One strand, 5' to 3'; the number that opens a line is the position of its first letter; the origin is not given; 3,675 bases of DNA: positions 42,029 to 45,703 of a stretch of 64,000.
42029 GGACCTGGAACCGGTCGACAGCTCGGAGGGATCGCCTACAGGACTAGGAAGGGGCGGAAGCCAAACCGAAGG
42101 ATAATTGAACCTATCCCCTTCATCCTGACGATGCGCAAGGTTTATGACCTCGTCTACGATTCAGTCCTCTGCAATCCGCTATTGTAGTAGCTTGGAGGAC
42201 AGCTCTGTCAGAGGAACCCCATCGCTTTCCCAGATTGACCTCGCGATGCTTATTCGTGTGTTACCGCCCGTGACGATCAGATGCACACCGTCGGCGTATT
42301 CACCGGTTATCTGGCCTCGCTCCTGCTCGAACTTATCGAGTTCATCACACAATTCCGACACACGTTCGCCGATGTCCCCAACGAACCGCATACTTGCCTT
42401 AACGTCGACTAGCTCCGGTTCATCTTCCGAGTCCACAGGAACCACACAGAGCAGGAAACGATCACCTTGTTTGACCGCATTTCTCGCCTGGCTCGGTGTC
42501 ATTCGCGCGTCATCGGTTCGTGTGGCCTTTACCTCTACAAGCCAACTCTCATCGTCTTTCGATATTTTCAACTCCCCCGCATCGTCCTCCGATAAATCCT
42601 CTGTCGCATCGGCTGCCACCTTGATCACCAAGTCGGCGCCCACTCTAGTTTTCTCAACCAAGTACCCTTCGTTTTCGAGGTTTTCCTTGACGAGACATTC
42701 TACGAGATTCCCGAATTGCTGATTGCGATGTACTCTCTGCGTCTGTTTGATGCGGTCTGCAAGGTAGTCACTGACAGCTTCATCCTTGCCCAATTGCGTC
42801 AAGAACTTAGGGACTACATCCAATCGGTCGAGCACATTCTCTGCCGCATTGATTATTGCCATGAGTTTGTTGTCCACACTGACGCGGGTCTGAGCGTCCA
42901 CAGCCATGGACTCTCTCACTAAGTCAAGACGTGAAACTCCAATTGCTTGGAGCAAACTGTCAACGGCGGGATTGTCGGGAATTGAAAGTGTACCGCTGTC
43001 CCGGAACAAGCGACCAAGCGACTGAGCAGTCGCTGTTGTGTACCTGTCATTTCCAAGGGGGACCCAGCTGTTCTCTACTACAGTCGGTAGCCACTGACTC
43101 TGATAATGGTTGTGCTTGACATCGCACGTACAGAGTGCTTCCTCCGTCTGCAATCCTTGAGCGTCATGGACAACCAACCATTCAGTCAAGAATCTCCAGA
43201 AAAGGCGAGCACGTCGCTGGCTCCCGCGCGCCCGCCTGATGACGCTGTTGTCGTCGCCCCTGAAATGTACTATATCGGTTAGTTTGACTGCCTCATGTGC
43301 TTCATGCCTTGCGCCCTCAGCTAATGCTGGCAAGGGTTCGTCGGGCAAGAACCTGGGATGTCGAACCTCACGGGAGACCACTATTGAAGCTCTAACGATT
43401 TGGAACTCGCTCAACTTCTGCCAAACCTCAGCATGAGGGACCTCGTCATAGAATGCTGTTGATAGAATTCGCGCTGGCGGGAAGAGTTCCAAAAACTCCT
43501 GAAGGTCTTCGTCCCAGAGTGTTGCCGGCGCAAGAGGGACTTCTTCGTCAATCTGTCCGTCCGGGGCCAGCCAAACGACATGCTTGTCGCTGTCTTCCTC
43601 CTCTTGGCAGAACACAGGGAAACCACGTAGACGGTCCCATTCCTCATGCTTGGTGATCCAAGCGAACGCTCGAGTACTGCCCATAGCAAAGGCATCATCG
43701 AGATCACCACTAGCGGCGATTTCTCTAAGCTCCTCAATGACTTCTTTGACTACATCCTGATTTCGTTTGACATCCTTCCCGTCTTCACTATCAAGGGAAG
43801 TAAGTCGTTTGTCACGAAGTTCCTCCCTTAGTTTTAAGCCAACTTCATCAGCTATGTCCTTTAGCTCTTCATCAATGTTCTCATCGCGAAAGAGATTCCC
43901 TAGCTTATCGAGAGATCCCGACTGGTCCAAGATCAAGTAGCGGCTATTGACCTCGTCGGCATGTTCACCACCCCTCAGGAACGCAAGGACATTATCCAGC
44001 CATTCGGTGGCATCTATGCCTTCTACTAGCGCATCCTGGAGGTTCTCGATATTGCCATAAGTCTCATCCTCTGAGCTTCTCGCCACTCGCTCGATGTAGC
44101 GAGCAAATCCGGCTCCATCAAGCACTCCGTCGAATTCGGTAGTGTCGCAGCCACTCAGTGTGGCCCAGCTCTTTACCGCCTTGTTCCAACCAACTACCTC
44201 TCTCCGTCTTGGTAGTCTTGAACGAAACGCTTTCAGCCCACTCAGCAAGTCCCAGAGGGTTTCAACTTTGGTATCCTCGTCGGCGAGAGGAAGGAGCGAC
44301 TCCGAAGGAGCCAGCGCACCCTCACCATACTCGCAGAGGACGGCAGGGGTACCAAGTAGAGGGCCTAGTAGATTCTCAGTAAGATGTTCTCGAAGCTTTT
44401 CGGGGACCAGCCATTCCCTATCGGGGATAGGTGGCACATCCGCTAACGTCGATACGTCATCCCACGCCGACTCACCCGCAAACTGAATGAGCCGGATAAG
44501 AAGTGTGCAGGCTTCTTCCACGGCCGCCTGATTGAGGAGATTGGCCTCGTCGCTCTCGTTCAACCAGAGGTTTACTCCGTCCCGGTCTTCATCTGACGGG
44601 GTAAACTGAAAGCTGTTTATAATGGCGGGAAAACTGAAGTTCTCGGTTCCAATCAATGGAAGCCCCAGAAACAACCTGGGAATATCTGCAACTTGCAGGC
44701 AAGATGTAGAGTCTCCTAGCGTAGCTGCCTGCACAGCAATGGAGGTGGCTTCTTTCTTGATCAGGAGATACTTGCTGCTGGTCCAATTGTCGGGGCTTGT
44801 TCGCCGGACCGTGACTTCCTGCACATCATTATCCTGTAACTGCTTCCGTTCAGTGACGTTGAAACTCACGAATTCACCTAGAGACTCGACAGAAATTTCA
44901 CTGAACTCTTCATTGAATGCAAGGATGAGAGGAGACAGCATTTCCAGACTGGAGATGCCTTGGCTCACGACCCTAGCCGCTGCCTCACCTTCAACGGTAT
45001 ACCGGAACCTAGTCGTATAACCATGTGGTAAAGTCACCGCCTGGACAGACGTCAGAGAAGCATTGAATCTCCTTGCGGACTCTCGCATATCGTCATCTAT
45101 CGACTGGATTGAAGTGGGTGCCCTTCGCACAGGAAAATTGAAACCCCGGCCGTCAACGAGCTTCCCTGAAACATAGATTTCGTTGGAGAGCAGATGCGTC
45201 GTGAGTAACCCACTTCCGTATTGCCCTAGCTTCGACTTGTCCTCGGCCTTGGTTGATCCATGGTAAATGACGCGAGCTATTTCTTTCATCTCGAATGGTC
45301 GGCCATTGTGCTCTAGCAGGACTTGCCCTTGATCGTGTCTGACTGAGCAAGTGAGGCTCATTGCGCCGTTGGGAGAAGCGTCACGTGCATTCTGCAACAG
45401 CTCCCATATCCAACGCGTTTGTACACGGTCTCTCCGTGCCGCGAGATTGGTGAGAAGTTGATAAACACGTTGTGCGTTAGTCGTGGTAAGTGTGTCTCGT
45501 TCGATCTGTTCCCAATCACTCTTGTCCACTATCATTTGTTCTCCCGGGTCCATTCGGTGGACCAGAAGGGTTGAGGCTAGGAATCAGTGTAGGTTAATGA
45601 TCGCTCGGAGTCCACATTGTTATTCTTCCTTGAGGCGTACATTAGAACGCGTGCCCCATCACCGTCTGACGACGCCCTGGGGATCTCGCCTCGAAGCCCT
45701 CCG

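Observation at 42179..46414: Low-GC cargo gene: 1124-aa GHKL ATPase fused to a DUF3883 nuclease, next to a DUF3800 protein (candidate uncharacterised defence module)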

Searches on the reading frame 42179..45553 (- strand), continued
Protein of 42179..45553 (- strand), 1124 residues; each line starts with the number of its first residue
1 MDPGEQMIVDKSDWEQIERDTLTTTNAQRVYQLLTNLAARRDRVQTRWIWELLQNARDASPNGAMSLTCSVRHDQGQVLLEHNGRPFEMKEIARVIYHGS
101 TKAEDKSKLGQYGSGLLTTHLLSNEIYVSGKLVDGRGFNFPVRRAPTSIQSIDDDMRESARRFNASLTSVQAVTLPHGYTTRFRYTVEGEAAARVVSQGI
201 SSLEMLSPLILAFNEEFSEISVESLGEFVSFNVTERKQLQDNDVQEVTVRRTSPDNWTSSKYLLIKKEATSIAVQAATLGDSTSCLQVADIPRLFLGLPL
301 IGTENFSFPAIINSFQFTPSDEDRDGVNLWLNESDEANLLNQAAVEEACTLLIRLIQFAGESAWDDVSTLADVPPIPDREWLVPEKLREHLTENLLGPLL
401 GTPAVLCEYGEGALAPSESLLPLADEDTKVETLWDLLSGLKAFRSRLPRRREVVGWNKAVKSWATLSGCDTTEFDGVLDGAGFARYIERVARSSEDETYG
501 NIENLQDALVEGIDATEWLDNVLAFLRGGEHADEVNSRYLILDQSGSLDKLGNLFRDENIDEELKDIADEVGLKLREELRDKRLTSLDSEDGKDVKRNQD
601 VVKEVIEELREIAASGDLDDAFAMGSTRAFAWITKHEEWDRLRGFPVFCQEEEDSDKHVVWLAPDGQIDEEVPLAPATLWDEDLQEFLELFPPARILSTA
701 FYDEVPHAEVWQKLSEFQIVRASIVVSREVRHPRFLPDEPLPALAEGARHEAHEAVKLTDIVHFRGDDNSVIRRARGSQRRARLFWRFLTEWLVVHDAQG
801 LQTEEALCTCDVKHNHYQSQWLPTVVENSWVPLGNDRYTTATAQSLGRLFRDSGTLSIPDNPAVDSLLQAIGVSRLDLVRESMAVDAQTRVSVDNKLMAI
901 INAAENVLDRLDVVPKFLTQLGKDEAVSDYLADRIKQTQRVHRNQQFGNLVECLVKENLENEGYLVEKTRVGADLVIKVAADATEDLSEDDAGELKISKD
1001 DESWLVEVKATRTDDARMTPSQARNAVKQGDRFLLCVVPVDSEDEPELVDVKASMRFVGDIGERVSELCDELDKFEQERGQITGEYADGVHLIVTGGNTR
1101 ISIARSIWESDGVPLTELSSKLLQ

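Call 79: search_protein_families(library=pfam, proteins=[L091:4902-7301:+, L092:4881-8087:+, L091:7317-8285:+, P0036, P0096], max_evalue=0.01)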
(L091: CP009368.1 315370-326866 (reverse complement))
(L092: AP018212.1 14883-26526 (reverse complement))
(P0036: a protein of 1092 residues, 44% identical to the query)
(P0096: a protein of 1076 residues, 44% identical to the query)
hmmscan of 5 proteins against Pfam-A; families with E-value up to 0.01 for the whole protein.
L091:4902-7301:+ (799 aa): 2 families
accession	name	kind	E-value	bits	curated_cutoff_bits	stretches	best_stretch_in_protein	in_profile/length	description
PF02518.31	HATPase_c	-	4.8e-05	24.2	26.4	1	40-140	8-108/111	Histidine kinase-, DNA gyrase B-, and HSP90-like ATPase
PF12452.13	DUF3685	-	0.0079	16.4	25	0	296-351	16-71/192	Protein of unknown function (DUF3685)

L092:4881-8087:+ (1068 aa): 0 families

L091:7317-8285:+ (322 aa): 3 families
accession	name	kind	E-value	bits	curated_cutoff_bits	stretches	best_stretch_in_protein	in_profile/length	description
PF13676.11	TIR_2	-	2.7e-13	50.9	28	1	129-235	1-108/122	TIR domain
PF04326.19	SLFN_AlbA_2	-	5.9e-09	36.9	25.3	1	8-106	7-97/118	Schlafen, AlbA_2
PF01582.25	TIR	-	0.00026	21.3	21.3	1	130-280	5-159/179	TIR domain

P0036 (1092 aa): 4 families
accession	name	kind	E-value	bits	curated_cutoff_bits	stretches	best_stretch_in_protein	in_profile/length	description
PF13020.12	NOV_C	-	6.4e-06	26.6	22.1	1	934-1009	14-81/91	Protein NO VEIN, C-terminal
PF02518.31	HATPase_c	-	0.00026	21.8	26.4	1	36-106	7-75/111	Histidine kinase-, DNA gyrase B-, and HSP90-like ATPase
PF13589.12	HATPase_c_3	-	0.0017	18.8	25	1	39-131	7-103/137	Histidine kinase-, DNA gyrase B-, and HSP90-like ATPase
PF25794.1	SACS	-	0.0085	16.4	32.8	0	38-108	20-108/247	Sacsin domain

P0096 (1076 aa): 1 family
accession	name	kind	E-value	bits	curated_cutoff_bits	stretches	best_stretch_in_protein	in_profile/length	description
PF13020.12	NOV_C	-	6.8e-06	26.5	22.1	1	919-993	7-85/91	Protein NO VEIN, C-terminal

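Call 95: fold_search(model_id=the predicted structure, library=viral)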
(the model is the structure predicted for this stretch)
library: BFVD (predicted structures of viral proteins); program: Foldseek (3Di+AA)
matches with E <= 10: 366; with E <= 0.001: 7
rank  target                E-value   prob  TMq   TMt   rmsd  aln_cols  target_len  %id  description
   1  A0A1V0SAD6            2.6e-07  1.00  0.20  0.30  15.9       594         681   10  Heat shock protein 83 kDa [Catovirus CTV1]
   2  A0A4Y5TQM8            1.9e-05  0.99  0.16  0.23  29.0       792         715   10  Protector from prophage induced early lysis [Klebsiella phage Marfa]
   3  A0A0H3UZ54            3.8e-05  0.99  0.16  0.14  27.6       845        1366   11  (no name in the UniProt tables at hand)
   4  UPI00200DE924         1.9e-04  1.00  0.17  0.27  18.5       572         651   12  (no name look-up for this kind of identifier)
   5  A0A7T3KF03            3.7e-04  0.99  0.15  0.24  14.9       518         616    9  DNA topoisomerase (ATP-hydrolyzing) [Campylobacter phage F355]
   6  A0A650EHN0            4.1e-04  1.00  0.12  0.26  12.2       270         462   12  (no name in the UniProt tables at hand)
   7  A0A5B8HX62            9.2e-04  0.99  0.15  0.26  15.5       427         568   10  Uncharacterized protein [Mimiviridae sp. ChoanoV1]
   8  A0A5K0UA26            1.3e-03  1.00  0.12  0.17  12.5       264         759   12  Uncharacterized protein [Yasminevirus sp. GU-2018]
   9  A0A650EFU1            1.6e-03  1.00  0.12  0.26   9.2       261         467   13  (no name in the UniProt tables at hand)
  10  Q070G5                1.7e-03  1.00  0.12  0.30  11.4       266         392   13  GyrB-like ATPase domain protein [Nile crocodilepox virus (isolate Crocodylus niloticus/Zimbabwe/Ume/2001)]
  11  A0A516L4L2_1          2.7e-03  1.00  0.17  0.14   8.7       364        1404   12  (no name in the UniProt tables at hand)
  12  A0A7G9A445            2.8e-03  1.00  0.11  0.15   6.0       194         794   13  RIIA-like protein [Bacteriophage sp.]
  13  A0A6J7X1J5            3.1e-03  0.97  0.16  0.23  13.8       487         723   11  HATPase_c domain containing protein [uncultured Caudovirales phage]
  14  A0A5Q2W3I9            3.4e-03  1.00  0.11  0.13   6.4       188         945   15  (no name in the UniProt tables at hand)
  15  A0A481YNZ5            3.8e-03  0.91  0.16  0.15  19.3       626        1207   10  DNA topoisomerase 2 [Pithovirus LCDPAC02]
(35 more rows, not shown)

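Call 105: search_protein_representatives(protein=window:42179-45553:-)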
Query: 1124 residues. Proteins with E-value up to 0.001 (for the whole library): 1771; up to 1e-10: 1329; up to 1e-30: 502. The best 150 are listed.
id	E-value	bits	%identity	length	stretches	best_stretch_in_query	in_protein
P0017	0.0e+00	1150.2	49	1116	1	9-1122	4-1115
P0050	2.5e-271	919.5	43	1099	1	10-1121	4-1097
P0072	7.2e-266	901.4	45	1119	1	22-1122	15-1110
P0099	6.8e-261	884.9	45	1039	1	96-1122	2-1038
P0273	3.5e-255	866.0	44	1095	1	15-1121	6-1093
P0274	6.9e-249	845.2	43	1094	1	13-1122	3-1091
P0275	2.7e-244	830.0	41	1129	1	14-1122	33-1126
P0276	2.6e-242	823.4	42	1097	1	15-1124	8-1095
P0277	1.7e-238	810.8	41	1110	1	15-1112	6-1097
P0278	5.4e-235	799.2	59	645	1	331-969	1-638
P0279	8.2e-234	795.3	41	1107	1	17-1123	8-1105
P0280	4.3e-232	789.6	40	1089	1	16-1120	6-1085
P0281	4.8e-232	789.4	41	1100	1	16-1123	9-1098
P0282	6.6e-232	789.0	40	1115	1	7-1121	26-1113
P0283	3.0e-226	770.2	40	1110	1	16-1118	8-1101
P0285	2.6e-219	747.3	41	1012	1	108-1122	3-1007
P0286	1.3e-218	744.9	39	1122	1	10-1120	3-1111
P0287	1.4e-217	741.5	41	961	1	155-1122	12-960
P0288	2.9e-217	740.5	39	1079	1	23-1122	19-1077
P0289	3.9e-212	723.5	39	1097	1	13-1122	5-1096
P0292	1.3e-205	701.9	39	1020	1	75-1122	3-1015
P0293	3.3e-204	697.2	38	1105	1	10-1122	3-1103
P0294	8.7e-204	695.9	38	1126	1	15-1122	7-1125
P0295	1.2e-199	682.1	38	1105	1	21-1122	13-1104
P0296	2.3e-198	677.9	45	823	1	284-1122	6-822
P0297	3.1e-194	664.2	38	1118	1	21-1121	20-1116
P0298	5.2e-193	660.2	36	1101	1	11-1122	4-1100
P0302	3.2e-189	647.6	39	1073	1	18-1122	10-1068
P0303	3.0e-187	641.1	37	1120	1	12-1122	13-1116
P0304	5.7e-185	633.6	44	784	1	337-1122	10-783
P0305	2.1e-181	621.7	38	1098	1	21-1122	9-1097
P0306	1.3e-177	609.2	37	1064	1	23-1122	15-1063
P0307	3.3e-176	604.5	38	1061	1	16-1122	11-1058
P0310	1.4e-172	592.6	39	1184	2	473-1122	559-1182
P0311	2.0e-170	585.4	44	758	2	538-1122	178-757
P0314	6.1e-162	557.3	36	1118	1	25-1122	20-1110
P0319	7.1e-158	543.8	38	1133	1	22-1124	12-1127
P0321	9.6e-157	540.1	50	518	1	603-1122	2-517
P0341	2.5e-128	446.0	42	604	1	538-1122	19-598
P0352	2.3e-121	422.9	30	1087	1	13-1122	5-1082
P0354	2.9e-119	416.0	35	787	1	335-1122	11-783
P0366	1.3e-108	380.7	31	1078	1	15-1113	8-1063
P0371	3.7e-106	372.6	30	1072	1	13-1110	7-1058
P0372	4.8e-106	372.2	40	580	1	540-1122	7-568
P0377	6.8e-103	361.8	43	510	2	747-1118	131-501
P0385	1.4e-98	347.5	31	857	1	268-1118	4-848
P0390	2.3e-96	340.1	29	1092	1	10-1110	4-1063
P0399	4.9e-91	322.5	34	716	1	433-1124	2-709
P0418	1.5e-78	281.2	42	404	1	710-1122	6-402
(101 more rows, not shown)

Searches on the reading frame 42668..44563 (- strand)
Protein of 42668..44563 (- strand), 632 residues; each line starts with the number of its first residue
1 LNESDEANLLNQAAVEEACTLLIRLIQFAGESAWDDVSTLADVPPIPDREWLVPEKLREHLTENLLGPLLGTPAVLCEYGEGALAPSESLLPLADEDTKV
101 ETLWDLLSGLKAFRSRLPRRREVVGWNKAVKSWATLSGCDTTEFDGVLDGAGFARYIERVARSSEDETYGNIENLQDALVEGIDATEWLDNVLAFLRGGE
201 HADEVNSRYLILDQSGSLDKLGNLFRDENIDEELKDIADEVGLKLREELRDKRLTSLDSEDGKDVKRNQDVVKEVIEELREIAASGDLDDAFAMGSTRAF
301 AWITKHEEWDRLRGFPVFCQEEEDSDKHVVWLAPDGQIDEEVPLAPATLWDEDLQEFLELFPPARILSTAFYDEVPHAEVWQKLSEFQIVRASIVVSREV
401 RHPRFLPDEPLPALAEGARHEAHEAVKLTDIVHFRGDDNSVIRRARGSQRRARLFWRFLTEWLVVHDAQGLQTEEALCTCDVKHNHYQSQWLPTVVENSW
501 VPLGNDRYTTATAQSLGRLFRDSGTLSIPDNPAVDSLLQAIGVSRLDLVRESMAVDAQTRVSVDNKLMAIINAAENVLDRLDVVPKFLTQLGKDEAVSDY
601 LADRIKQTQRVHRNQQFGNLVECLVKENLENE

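Call 66: predict_structure(alignment_id=A3)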
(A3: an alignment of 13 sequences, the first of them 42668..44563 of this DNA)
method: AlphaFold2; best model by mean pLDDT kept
length: 632 residues; sequences in the alignment: 13
mean_pLDDT: 76.2   pTM: 0.66
mean pLDDT of the five models: 76.2, 72.2, 71.9, 67.6, 63.8
residues with pLDDT >= 90: 169; 70-90: 272; 50-70: 98; < 50: 93
segments of 3 or more residues with pLDDT < 50: 500-510, 523-562, 569-571, 574-608
pLDDT, mean of each block of 10 residues (from residue 1): 65 82 83 80 74 76 82 67 61 88 94 86 88 86 82 91 70 93 94 89 89 93 92 95 93 83 90 96 91 95 94 92 82 76 89 87 91 93 90 84 62 69 81 79 74 74 79 81 82 69 41 67 45 42 41 44 50 48 40 42 47 59 66 52
secondary structure, 60 per line:
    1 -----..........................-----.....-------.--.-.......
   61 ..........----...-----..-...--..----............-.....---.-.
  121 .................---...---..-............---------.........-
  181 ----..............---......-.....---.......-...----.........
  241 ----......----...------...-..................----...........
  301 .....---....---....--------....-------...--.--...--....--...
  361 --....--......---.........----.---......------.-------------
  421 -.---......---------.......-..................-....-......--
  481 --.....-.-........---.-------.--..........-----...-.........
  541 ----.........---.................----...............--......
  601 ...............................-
elements in order: H6-31 H37-41 H54-70 E75-77 H97-108 H111-114 H120-137 H150-161 H172-178 H185-198 H202-207 E209-213 E217-220 E225-227 H232-240 H245-248 E264-266 H268-285 H290-305 H309-312 E316-319 E328-331 H352-355 H369-374 H378-386 E395-400 E426-431 H441-447 H449-466 H468-471 E473-478 E483-487 H491-498 H513-522 H532-540 H545-553 H557-573 H578-592 H595-631

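Call 71: fold_search(model_id=the predicted structure, library=pdb)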
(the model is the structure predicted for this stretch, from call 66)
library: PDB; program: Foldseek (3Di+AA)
matches with E <= 10: 80; with E <= 0.001: 0
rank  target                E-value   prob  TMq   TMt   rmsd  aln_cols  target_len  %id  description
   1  8cwy_A                2.6e-01  0.09  0.10  0.12  30.4       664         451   10  Accurate computational design of genetically encoded 3D protein crystals (released 2023-11-01)
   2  8tj5_M                4.1e-01  0.04  0.08  0.04  28.3       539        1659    9  Inner spoke ring of the yeast NPC (released 2023-10-11)
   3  9ojz_J                1.1e+00  0.06  0.10  0.15  14.8       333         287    8  21bin20S complex (NSF-alphaSNAP-2:1 syntaxin-1a:SNAP-25), non-hydrolyzing, class 5 (released 2025-08-06)
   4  9ojz_K                1.2e+00  0.06  0.10  0.17  14.0       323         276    8  21bin20S complex (NSF-alphaSNAP-2:1 syntaxin-1a:SNAP-25), non-hydrolyzing, class 5 (released 2025-08-06)
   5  5uwr_C                1.9e+00  0.02  0.08  0.06  26.5       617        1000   11  Crystal Structure of CDC7 NES Peptide (extended) in complex with CRM1-Ran-RanBP1 (released 2017-03-22)
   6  9olo_K                2.3e+00  0.06  0.09  0.17  13.3       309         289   11  22bin20S complex (NSF-alphaSNAP-2:2 syntaxin-1a:SNAP-25), hydrolyzing, class 19 (released 2025-08-06)
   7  7ep5_B                2.5e+00  0.03  0.08  0.15  15.9       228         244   10  Crystal structure of ZER1 bound to GKLH degron (released 2021-07-14)
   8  9cme                  2.6e+00  0.02  0.09  0.08  19.6       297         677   12  Room Temperature Crystal Structure of Collagenase ColH from Hathewaya histolytica at 2.7 Angstrom resolution (released 2026-01-14)
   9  9pff_O                3.1e+00  0.04  0.10  0.17  15.0       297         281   10  Min22bin20S complex (NSF-alphaSNAP-2:2 syntaxin-1a H3:SNAP-25 SN1), non-hydrolyzing, class 27 (released 2025-08-06)
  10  5yro_C                3.1e+00  0.02  0.09  0.06  26.8       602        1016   11  RanL182A in complex with RanBP1-CRM1 (released 2018-11-21)
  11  4hat_C                3.2e+00  0.01  0.08  0.05  27.5       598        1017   11  Crystal structure of CRM1 inhibitor Leptomycin B in complex with CRM1-Ran-RanBP1 (released 2013-01-09)
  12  8r0j_C                3.9e+00  0.02  0.09  0.14  18.1       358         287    9  Crystal structure of the retromer complex VPS29/VPS35 with the ligand bis-1,3-phenyl guanylhydrazone, 2a (released 2024-03-27)
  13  7xys_C                4.1e+00  0.02  0.08  0.15  15.2       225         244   11  Crystal structure of ZER1 bound to SFLH degron (released 2022-12-21)
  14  4haw_C                4.1e+00  0.01  0.08  0.05  27.4       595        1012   11  Crystal structure of CRM1 inhibitor Leptomycin B in complex with CRM1(K548A)-Ran-RanBP1 (released 2013-01-09)
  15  5oqp_A                4.3e+00  0.03  0.11  0.09  17.4       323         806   10  Crystal structure of the S. cerevisiae condensin Ycg1-Brn1 subcomplex bound to DNA (crystal form I) (released 2017-10-18)
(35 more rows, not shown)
